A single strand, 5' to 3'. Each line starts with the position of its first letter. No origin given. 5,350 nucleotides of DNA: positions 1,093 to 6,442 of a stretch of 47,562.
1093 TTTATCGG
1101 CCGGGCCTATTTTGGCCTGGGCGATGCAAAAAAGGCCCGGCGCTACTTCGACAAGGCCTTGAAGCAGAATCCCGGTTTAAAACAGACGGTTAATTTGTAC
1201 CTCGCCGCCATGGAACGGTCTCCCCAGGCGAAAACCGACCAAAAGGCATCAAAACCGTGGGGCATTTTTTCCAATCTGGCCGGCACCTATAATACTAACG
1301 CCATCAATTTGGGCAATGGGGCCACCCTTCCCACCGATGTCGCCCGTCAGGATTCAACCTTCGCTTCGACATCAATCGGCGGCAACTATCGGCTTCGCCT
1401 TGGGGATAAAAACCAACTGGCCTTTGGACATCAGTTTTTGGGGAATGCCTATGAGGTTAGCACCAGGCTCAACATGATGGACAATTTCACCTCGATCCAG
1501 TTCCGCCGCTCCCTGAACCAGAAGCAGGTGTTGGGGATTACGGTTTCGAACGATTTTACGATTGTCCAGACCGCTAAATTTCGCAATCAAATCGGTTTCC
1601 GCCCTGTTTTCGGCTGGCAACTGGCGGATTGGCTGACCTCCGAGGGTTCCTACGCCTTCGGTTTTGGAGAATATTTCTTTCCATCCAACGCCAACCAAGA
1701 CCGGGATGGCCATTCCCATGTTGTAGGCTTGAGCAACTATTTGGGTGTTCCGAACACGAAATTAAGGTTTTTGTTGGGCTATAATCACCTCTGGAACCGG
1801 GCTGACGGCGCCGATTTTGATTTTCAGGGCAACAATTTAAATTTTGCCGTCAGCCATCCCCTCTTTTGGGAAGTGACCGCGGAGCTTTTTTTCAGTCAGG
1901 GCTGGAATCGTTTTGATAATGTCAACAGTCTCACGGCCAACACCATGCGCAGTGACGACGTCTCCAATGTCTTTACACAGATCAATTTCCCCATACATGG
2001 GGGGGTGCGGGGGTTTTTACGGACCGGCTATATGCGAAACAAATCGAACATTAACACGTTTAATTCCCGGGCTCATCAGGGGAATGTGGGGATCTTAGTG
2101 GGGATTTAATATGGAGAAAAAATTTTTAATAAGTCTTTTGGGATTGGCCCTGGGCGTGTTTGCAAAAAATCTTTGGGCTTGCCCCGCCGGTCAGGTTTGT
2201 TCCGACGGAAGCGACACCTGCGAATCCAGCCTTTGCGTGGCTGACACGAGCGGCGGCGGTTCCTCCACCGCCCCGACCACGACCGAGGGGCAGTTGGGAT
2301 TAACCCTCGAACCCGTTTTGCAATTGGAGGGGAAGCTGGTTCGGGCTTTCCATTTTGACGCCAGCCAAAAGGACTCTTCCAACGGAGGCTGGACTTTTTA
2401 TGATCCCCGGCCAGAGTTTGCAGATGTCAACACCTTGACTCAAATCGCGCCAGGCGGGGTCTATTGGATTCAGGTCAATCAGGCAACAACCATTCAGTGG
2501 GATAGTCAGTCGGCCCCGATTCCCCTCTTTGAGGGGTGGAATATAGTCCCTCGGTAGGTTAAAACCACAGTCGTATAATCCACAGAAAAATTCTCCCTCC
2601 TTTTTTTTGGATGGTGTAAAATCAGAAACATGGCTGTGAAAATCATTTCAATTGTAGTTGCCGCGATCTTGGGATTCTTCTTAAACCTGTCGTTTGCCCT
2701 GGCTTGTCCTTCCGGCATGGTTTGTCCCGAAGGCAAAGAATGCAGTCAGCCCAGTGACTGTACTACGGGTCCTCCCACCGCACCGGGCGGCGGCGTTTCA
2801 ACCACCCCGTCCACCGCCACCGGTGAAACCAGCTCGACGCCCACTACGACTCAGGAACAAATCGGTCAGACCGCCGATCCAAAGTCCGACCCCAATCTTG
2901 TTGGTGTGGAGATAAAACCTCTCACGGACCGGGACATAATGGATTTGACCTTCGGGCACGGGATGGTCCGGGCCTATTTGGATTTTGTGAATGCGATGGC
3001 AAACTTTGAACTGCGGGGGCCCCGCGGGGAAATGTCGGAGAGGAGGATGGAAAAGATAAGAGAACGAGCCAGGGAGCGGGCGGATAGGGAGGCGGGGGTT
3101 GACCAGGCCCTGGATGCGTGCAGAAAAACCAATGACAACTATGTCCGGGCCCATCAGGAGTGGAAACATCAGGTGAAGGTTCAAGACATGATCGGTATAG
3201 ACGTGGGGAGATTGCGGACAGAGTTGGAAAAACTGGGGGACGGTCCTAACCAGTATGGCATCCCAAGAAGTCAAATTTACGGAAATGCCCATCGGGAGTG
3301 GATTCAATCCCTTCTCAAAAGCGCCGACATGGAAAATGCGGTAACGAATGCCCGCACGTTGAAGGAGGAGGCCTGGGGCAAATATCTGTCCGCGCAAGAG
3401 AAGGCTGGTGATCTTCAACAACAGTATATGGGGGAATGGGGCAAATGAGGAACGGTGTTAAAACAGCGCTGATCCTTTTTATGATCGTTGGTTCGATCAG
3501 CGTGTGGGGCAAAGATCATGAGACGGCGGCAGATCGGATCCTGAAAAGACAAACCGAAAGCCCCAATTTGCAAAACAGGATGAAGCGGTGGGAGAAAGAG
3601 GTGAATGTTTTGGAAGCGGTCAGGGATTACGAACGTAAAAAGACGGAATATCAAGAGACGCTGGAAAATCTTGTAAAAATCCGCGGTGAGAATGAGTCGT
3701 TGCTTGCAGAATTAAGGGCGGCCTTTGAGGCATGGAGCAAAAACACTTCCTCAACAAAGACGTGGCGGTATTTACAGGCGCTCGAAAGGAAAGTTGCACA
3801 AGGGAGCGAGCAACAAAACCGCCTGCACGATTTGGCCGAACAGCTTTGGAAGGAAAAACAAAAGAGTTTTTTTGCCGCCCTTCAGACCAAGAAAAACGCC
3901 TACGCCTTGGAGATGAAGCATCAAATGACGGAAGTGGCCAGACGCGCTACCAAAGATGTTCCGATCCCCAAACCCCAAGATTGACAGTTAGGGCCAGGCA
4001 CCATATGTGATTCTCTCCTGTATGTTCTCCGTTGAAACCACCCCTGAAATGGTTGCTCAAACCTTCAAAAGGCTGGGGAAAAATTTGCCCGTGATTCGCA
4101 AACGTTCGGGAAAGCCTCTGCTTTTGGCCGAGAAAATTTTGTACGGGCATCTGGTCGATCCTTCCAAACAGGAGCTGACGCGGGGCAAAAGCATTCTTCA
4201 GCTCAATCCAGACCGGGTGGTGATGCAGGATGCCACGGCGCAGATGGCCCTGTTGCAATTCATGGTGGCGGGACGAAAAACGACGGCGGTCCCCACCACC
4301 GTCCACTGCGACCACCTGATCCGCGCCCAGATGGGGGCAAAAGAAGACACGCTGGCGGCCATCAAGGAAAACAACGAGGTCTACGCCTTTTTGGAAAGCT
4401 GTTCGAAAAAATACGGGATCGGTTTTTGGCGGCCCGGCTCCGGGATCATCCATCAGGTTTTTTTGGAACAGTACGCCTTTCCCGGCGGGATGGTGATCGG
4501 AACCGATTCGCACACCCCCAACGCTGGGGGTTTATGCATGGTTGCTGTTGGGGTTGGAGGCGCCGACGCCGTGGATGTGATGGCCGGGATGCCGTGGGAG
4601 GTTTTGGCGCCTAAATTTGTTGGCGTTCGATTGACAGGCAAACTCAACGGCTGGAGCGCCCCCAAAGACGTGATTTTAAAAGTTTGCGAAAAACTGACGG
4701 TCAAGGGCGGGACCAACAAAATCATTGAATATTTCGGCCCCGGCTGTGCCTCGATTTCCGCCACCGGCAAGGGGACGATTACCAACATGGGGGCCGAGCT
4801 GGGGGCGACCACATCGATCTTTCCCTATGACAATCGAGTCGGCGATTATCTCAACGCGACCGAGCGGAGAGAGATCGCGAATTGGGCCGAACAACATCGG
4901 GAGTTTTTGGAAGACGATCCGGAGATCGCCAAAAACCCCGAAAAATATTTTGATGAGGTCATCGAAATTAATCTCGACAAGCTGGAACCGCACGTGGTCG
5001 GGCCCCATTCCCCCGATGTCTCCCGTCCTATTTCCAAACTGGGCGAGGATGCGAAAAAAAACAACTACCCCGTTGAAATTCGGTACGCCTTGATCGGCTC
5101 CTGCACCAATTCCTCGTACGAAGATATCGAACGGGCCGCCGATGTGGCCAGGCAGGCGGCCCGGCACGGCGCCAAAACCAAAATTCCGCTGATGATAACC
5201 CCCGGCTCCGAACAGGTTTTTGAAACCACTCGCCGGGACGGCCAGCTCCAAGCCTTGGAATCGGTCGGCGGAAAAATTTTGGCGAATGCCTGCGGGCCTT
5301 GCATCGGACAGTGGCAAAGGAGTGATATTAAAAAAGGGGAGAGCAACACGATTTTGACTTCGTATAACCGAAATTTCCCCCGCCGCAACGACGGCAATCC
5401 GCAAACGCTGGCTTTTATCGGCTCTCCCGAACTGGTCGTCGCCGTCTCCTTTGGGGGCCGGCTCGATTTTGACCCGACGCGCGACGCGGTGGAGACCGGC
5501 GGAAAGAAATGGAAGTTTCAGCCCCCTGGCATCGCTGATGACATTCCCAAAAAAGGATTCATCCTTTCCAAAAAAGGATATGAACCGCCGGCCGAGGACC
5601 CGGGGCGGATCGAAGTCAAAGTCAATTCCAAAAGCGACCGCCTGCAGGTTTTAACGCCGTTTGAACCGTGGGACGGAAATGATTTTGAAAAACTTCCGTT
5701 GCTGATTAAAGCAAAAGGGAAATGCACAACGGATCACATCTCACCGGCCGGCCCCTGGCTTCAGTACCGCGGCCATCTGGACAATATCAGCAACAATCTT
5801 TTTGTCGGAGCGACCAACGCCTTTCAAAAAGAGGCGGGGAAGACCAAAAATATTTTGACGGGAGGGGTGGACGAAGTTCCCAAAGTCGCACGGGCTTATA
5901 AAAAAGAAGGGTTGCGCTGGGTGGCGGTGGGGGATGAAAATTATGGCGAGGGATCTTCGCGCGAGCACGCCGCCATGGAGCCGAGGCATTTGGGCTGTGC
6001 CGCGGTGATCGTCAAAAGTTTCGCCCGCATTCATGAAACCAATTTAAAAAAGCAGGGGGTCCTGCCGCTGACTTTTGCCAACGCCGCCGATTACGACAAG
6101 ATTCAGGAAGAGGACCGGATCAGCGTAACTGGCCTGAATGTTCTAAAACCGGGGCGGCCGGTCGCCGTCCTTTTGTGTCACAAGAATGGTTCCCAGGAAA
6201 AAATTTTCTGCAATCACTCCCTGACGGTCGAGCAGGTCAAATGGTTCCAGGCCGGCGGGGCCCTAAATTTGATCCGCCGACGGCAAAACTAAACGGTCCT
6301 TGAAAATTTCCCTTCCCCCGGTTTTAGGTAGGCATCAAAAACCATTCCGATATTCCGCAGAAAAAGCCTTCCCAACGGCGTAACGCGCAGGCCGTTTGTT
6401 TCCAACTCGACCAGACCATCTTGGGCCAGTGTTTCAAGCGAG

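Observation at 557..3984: Candidate undescribed surface-protein export locus: TPR + beta-barrel OM protein with three downstream signal-peptide proteins of unknown family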

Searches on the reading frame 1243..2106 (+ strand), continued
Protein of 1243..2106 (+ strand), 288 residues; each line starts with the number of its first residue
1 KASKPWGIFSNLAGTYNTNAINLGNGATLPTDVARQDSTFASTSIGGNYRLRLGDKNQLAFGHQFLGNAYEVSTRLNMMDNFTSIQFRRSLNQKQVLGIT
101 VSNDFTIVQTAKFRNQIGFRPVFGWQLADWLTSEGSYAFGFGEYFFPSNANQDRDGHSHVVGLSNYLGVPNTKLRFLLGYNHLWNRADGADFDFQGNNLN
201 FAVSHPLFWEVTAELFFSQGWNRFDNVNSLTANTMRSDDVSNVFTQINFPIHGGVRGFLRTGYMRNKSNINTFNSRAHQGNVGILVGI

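Call 76: search_protein_families(library=ncbifam, alignment_id=A6, max_evalue=0.001)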
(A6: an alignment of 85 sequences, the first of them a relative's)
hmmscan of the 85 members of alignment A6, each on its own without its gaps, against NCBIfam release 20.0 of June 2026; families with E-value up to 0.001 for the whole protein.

A. member 1, P0001 (473 aa): 7 families
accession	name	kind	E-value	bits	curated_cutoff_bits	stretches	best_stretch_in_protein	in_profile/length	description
TIGR02917.1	PEP_TPR_lipo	equivalog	2e-12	45.9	312.2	1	28-170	191-334/899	XrtA/PEP-CTERM system TPR-repeat protein PrsT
NF040959.1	MamA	equivalog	1.6e-07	31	200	1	32-162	39-170/204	magnetosome protein MamA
TIGR02521.1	type_IV_pilW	equivalog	2e-07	30.8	154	1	30-169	31-173/234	type IV pilus biogenesis/stability protein PilW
NF047507.1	TPR_BatC_Lepto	exception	3e-07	30.1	175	0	134-186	99-153/214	TPR repeat-containing protein BatC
NF002725.1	PRK02603.1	equivalog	1.6e-05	25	143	0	110-209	48-150/173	photosystem I assembly protein Ycf3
NF052415.1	T3SS_chap_SctY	equivalog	2.2e-05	24.9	70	1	30-95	6-71/106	type III secretion apparatus assembly chaperone SctY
NF047371.1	FlcA_CTERM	equivalog_domain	0.00025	19.6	300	0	94-160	469-536/646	periplasmic flagellar collar protein FlcA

B. families by the number of members that match (of 85 scanned): 40 families (the first 25 are shown)
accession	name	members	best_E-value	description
TIGR02917.1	PEP_TPR_lipo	83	4.3e-22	XrtA/PEP-CTERM system TPR-repeat protein PrsT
NF040959.1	MamA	83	4.5e-19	magnetosome protein MamA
TIGR02521.1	type_IV_pilW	73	1.7e-15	type IV pilus biogenesis/stability protein PilW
NF052415.1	T3SS_chap_SctY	54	4.2e-11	type III secretion apparatus assembly chaperone SctY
TIGR02552.1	LcrH_SycD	52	4.2e-11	SycD/LcrH family type III secretion system chaperone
TIGR02795.1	tol_pal_ybgF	51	2.2e-12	tol-pal system protein YbgF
TIGR04510.1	mod_pep_cyc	26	4e-09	putative peptide modification system cyclase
NF047371.1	FlcA_CTERM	26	7.9e-09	periplasmic flagellar collar protein FlcA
NF033920.0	C39_PA2778_fam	25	2.9e-08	PA2778 family cysteine peptidase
NF047507.1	TPR_BatC_Lepto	23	4.5e-09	TPR repeat-containing protein BatC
TIGR00540.1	TPR_hemY_coli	23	1.1e-08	heme biosynthesis-associated TPR protein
NF033758.1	gliding_GltE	22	1.3e-08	adventurous gliding motility TPR repeat lipoprotein GltE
NF008520.0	PRK11447.1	20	2.2e-08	cellulose synthase complex outer membrane protein BcsC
NF008757.0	PRK11788.1-5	14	8.2e-10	lipopolysaccharide assembly protein LapB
NF033762.1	social_mot_Tgl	13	5.1e-09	social motility TPR repeat lipoprotein Tgl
TIGR03016.1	pepcterm_hypo_1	7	1.3e-13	TIGR03016 family PEP-CTERM system-associated outer membrane protein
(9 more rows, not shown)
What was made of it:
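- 7 of 85 relatives hit TIGR03016 (best E 1e-13) and 7 hit EpsL (call 76).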

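Call 87: search_protein_families(library=pfam, proteins=[L011:1783-2667:+, L011:2684-3430:+, L005:4169-4903:+, L004:5095-5898:+, L015:1942-3030:+, L016:2026-3087:+, L012:7622-8398:+, L001:4832-5560:+], max_evalue=0.01)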
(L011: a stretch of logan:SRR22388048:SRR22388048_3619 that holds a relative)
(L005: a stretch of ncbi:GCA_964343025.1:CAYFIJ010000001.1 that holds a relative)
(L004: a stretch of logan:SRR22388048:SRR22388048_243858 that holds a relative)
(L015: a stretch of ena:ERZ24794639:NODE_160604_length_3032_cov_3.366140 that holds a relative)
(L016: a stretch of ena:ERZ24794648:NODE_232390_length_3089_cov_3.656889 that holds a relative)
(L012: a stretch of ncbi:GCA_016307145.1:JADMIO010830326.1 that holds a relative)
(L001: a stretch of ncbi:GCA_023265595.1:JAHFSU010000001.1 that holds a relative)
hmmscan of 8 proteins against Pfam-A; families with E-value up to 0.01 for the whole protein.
L011:1783-2667:+ (294 aa): 0 families

L011:2684-3430:+ (248 aa): 0 families

L005:4169-4903:+ (244 aa): 0 families

L004:5095-5898:+ (267 aa): 0 families

L015:1942-3030:+ (363 aa): 0 families

L016:2026-3087:+ (354 aa): 0 families

L012:7622-8398:+ (259 aa): 0 families

L001:4832-5560:+ (242 aa): 1 family
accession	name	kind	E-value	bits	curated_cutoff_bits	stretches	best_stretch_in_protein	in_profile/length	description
PF14523.12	Syntaxin_2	-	0.0017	18.8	26.5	0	131-198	24-87/134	Syntaxin-like protein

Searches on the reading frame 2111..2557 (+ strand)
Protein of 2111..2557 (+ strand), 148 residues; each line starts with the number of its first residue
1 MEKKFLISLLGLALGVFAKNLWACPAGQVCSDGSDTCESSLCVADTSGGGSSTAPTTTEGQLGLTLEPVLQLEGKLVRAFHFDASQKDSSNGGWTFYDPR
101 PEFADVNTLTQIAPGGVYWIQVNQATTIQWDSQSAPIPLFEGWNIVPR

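Call 3: search_protein_families(library=pfam, proteins=[window:2111-2557:+], max_evalue=1)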
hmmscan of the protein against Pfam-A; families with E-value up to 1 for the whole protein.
window:2111-2557:+ (148 aa): 0 families

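Call 4: search_protein_families(library=ncbifam, proteins=[window:2111-2557:+], max_evalue=1)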
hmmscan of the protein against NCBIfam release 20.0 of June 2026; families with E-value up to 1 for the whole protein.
window:2111-2557:+ (148 aa): 0 families

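Call 46: find_homologous_proteins(query=window:2111-2557:+, max_evalue=0.01)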
Query window:2111-2557:+ (148 aa): 3 proteins with E <= 0.01 among 107 candidates.
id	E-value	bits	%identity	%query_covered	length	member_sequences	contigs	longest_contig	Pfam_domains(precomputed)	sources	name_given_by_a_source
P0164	3.2e-96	337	100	100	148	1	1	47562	-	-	-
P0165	1.6e-14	72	45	68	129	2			-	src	-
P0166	2.0e-11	62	57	41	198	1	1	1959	-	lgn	-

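Call 63: find_homologous_proteins(query=A7, max_evalue=0.01)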
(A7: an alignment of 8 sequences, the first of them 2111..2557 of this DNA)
Query A7 (8 sequences) (148 aa, profile of the alignment): 20 proteins with E <= 0.01 among 8000 candidates.
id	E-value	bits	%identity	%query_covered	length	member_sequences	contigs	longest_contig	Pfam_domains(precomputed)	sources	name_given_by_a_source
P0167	6.8e-55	203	45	99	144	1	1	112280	-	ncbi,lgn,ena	-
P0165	2.1e-48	182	45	68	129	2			-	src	-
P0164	2.1e-43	165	100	100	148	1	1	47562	-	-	-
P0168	1.3e-41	160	27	96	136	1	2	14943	-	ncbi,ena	-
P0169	2.6e-39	152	43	46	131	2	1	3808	-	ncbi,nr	ncbi:MAG: hypothetical protein Q8P84_08115 [Deltaproteobacteria bacterium]|nr:hypothetical protein [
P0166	8.6e-39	151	57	41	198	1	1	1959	-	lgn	-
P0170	3.2e-38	149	48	94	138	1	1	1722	-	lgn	-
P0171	8.8e-38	147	43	99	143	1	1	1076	-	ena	-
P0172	6.4e-36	141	42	38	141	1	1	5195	-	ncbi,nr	ncbi:MAG: hypothetical protein HY877_01785 [Deltaproteobacteria bacterium]|nr:hypothetical protein [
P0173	3.0e-32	129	42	25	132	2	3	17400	-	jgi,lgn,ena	-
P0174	4.9e-28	116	53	46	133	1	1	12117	-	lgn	-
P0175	9.4e-27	112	49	45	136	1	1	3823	-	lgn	-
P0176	1.1e-26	111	38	59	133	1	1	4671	-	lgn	-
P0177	1.1e-26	111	32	40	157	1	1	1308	-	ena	-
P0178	1.2e-26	111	36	49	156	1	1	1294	PF15780.12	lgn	-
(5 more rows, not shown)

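Call 66: find_encoding_contigs(protein=P0173, flank=8000, max_places=3)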
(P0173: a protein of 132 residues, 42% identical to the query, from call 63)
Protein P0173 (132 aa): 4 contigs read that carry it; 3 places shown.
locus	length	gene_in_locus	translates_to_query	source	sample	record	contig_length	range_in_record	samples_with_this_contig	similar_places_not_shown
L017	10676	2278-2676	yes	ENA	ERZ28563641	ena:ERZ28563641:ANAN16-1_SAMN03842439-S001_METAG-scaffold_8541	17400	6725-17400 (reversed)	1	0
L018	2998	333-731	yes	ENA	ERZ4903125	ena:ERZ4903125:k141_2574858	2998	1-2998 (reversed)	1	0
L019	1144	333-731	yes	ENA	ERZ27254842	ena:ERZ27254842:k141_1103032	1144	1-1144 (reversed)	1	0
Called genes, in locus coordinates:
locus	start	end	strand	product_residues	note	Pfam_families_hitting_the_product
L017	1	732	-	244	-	?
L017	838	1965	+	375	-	-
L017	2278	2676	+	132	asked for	-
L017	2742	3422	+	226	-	-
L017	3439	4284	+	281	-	-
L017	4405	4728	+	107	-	PF01909:NTP_transf_2 (weak), PF18765:Polbeta (weak)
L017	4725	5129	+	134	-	PF05168:HEPN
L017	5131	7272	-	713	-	-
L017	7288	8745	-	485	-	PF13557:Phenol_MetA_deg (weak), PF00691:OmpA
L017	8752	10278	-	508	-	PF26549:Tricorn_N (faint), PF07676:PD40 (faint)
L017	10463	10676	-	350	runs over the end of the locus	PF02779:Transket_pyr, PF02780:Transketolase_C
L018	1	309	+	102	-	?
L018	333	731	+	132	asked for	-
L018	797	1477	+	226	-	-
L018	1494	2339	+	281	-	-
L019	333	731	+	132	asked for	-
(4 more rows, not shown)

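Call 69: predict_structure(alignment_id=A8)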
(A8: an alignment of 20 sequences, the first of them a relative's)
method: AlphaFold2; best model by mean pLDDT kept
length: 148 residues; sequences in the alignment: 20
mean_pLDDT: 60.6   pTM: 0.27
mean pLDDT of the five models: 60.6, 57.7, 56.3, 55.6, 53.3
residues with pLDDT >= 90: 0; 70-90: 39; 50-70: 67; < 50: 42
segments of 3 or more residues with pLDDT < 50: 48-72, 134-148
pLDDT, mean of each block of 10 residues (from residue 1): 83 77 75 74 64 43 41 56 64 61 62 64 57 45 39
secondary structure, 60 per line:
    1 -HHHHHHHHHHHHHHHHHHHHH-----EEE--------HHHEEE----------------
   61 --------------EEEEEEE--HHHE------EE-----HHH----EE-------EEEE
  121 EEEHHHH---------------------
elements in order: H2-22 E28-30 E42-44 E75-81 E117-123 H124-127
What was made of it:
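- On T11SS cargo (cluster 1): The P2 model has four short strands after residue 70 and no barrel, at low confidence (pLDDT 61; call 69).
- Both motifs are disordered in the P2 model, as expected for docking peptides (call 69).
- Tried and rejected: The rerun with database members gave a low-confidence model (call 69), so no fold search was run on it.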

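Call 87: search_protein_families(library=pfam, proteins=[L017:3439-4284:+, L017:2742-3422:+], max_evalue=0.01)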
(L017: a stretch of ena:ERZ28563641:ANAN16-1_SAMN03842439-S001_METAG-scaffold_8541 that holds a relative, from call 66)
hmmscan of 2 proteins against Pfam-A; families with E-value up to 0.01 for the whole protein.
L017:3439-4284:+ (281 aa): 0 families

L017:2742-3422:+ (226 aa): 1 family
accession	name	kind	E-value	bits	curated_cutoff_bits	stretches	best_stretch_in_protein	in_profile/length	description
PF16740.10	SKA2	-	0.0033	17.6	30.1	1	85-144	39-98/110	Spindle and kinetochore-associated protein 2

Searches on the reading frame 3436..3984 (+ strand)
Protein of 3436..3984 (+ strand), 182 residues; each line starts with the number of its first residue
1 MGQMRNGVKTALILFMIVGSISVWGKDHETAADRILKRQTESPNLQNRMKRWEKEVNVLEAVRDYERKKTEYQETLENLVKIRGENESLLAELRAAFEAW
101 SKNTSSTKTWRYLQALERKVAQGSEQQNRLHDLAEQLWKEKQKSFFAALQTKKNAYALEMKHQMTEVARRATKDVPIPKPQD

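Call 3: search_protein_families(library=pfam, proteins=[window:3436-3984:+], max_evalue=1)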
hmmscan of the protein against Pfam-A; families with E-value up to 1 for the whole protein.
window:3436-3984:+ (182 aa): 5 families
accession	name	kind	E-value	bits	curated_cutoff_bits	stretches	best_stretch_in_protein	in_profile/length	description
PF09278.17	MerR-DNA-bind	-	0.036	15.1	25.4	1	90-137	17-62/65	MerR, DNA binding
PF03904.18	DUF334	-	0.085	13.6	30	0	77-104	11-38/123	Domain of unknown function (DUF334)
PF00170.26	bZIP_1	-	0.12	12.9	27.6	1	61-94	16-50/64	bZIP transcription factor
PF04136.21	COG3_N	-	0.24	11.7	27.9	0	107-144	21-58/147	Conserved oligomeric Golgi complex subunit 3, N-terminal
PF04791.21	LMBR1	-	0.26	10.5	31.9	1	29-159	194-323/510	LMBR1-like membrane protein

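Call 4: search_protein_families(library=ncbifam, proteins=[window:3436-3984:+], max_evalue=1)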
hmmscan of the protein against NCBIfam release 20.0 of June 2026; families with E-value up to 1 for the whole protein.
window:3436-3984:+ (182 aa): 5 families
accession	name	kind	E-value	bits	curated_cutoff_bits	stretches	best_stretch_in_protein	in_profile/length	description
TIGR00443.1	hisZ_biosyn_reg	equivalog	0.0066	15.6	271.65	1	33-135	156-256/314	ATP phosphoribosyltransferase regulatory subunit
NF008180.0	PRK10929.1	equivalog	0.014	13.2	809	1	27-171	24-160/1109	miniconductance mechanosensitive channel MscM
NF041059.1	DpdA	equivalog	0.093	11.5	200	1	34-91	291-345/406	tRNA-guanine transglycosylase DpdA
NF052504.1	sll1863_fam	domain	0.26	11.5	35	1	42-102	6-69/93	sll1863 family stress response protein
NF045487.1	ASRP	equivalog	0.27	9.8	300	1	33-143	376-478/593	archaea-specific SMC-related protein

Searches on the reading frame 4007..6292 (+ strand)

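Call 72: search_protein_families(library=pfam, proteins=[window:4007-6292:+], max_evalue=0.00001)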
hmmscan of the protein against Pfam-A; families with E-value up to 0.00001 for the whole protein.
window:4007-6292:+ (761 aa): 2 families
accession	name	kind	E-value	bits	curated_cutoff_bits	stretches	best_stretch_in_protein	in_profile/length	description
PF00330.25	Aconitase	-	2e-139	466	28.7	1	42-484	1-463/463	Aconitase family (aconitate hydratase)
PF00694.25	Aconitase_C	-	3.6e-41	141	22.8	1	565-692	3-130/131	Aconitase C-terminal domain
